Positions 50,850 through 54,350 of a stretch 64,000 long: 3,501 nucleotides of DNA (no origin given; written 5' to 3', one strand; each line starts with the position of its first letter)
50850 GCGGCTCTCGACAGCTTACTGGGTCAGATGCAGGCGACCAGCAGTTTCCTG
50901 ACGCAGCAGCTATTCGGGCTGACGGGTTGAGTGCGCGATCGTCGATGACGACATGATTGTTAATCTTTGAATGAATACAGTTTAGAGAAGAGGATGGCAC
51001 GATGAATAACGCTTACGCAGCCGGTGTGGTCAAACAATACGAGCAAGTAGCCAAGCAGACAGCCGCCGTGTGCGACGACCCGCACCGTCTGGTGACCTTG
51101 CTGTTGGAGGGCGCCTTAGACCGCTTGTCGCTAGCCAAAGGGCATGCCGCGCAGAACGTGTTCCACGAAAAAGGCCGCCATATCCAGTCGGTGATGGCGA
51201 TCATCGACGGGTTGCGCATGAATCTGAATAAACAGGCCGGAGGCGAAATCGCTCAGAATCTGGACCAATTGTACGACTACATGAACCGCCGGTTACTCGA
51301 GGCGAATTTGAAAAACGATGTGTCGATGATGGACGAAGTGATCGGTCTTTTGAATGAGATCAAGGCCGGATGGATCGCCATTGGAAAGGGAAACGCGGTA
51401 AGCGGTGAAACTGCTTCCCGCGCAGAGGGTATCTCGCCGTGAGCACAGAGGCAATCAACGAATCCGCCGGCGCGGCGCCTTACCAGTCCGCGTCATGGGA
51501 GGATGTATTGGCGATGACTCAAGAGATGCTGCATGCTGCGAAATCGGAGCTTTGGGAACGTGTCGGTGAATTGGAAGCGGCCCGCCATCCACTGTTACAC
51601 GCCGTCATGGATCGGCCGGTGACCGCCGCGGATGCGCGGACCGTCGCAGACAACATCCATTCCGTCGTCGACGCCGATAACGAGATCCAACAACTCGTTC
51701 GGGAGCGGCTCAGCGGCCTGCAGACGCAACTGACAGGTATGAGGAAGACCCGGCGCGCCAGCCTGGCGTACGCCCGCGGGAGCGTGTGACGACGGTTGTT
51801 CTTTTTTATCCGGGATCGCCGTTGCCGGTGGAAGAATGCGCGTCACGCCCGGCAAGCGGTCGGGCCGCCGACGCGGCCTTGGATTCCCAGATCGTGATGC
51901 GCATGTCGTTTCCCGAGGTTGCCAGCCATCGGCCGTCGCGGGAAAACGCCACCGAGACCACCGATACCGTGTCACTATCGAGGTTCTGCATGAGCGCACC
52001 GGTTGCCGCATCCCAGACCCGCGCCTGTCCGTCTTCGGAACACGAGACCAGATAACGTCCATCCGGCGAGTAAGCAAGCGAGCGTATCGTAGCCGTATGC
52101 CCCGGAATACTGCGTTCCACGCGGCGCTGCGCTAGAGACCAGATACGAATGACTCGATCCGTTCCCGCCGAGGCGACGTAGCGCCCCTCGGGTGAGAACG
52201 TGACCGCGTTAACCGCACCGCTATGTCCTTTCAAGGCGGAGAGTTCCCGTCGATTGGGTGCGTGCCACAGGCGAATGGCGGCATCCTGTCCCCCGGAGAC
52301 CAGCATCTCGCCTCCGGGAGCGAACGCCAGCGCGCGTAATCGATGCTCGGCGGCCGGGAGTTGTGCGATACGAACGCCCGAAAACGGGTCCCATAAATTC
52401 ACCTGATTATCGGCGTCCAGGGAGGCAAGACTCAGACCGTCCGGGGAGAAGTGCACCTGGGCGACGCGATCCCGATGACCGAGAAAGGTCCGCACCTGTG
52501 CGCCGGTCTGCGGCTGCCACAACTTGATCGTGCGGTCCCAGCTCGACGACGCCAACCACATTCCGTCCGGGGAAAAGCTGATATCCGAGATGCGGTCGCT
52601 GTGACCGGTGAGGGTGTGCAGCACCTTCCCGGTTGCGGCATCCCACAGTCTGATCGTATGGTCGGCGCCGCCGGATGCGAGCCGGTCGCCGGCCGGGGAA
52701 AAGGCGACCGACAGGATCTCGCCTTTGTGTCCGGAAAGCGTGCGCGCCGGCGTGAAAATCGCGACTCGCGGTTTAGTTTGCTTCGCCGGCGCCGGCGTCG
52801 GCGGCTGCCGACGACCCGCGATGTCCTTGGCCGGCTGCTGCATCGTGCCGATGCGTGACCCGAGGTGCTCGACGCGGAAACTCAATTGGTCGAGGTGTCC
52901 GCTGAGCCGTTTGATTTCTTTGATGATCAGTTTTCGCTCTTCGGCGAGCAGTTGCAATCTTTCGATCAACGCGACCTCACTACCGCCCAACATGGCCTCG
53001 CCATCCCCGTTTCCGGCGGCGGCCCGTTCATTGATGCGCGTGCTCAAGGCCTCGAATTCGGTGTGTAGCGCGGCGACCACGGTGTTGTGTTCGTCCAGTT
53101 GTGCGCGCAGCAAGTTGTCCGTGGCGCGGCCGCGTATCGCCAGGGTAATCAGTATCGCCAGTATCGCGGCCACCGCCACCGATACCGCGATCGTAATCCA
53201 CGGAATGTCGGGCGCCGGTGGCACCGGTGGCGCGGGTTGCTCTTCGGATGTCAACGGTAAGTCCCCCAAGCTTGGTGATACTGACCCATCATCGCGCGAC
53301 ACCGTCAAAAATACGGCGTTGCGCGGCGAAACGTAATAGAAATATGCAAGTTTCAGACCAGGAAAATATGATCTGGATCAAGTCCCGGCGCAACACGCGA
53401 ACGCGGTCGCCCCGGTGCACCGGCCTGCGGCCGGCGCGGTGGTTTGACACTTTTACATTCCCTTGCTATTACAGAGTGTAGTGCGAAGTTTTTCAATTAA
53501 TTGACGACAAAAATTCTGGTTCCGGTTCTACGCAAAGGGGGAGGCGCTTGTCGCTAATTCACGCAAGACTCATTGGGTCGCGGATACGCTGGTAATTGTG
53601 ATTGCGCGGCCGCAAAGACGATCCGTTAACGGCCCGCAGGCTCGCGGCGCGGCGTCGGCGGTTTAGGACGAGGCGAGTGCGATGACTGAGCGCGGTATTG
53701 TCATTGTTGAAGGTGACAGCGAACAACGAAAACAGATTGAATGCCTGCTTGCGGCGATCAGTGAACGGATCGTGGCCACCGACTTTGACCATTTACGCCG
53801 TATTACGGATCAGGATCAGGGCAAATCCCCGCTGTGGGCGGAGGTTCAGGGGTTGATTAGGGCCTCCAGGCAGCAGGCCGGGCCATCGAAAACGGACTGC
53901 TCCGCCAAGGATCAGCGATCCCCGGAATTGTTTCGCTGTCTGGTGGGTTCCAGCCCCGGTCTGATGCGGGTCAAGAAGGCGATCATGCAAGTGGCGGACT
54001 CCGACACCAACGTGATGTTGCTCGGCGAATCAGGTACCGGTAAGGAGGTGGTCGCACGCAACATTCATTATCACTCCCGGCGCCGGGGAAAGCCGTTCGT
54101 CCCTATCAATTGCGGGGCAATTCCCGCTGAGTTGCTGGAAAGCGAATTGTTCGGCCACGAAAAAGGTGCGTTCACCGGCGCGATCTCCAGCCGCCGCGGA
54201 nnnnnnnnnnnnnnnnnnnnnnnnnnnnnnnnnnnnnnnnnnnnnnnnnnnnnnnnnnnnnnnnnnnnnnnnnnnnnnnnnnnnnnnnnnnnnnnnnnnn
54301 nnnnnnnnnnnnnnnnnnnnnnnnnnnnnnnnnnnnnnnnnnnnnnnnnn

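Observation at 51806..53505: Membrane-tethered coiled-coil/WD40 beta-propeller protein between fliT and fleQ, with a sigma-54-like promoter and a FleQ-box-like palindrome about 135 bp upstream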

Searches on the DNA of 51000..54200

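Call 82: search_rna_families(source=window, start=51000, end=54200, threshold=evalue, max_evalue=1)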
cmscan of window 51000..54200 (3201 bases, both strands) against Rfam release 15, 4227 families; matches with E-value up to 1: 0.
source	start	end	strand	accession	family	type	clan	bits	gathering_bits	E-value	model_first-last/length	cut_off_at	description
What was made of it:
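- Tried and rejected: Rfam found nothing in 51000-54200 (call 82).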

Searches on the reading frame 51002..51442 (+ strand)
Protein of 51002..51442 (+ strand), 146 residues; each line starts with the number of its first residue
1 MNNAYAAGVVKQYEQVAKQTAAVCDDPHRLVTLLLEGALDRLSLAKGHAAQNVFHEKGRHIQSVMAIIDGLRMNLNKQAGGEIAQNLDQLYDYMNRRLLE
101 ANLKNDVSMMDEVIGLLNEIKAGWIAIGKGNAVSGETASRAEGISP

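Call 3: search_protein_families(library=pfam, proteins=[window:51002-51442:+], max_evalue=0.01)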
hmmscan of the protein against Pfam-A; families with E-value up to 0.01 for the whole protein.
window:51002-51442:+ (146 aa): 1 family
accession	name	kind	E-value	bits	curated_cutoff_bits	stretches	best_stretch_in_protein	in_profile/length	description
PF02561.19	FliS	-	5e-35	120.7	26.7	1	11-127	2-114/115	Flagellar protein FliS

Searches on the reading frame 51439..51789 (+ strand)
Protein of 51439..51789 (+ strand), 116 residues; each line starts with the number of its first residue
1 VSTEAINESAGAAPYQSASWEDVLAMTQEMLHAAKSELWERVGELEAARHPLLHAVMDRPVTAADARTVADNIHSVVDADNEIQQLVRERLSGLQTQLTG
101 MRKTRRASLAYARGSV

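Call 3: search_protein_families(library=pfam, proteins=[window:51439-51789:+], max_evalue=0.01)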
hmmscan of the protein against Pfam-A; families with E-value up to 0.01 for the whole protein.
window:51439-51789:+ (116 aa): 1 family
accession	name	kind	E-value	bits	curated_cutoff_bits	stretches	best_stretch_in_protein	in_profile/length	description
PF05400.18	FliT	-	1.3e-14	55.2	29.5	1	30-111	1-85/85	Flagellar protein FliT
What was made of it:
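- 51439..51789 (+): fliT, last gene of the fliC-flaG-fliD-fliS-fliT row, convergent with the WD40 gene (16-nt gap, no terminator hairpin found). Pfam FliT 1.3e-14 (call 3).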

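Call 4: search_protein_families(library=ncbifam, proteins=[window:51439-51789:+], max_evalue=0.01)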
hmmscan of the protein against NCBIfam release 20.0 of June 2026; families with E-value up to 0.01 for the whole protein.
window:51439-51789:+ (116 aa): 1 family
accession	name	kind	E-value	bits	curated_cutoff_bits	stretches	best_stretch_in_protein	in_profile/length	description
NF007836.1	PRK10548.1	equivalog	1.9e-07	31.5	116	1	18-112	9-107/110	flagella biosynthesis regulatory protein FliT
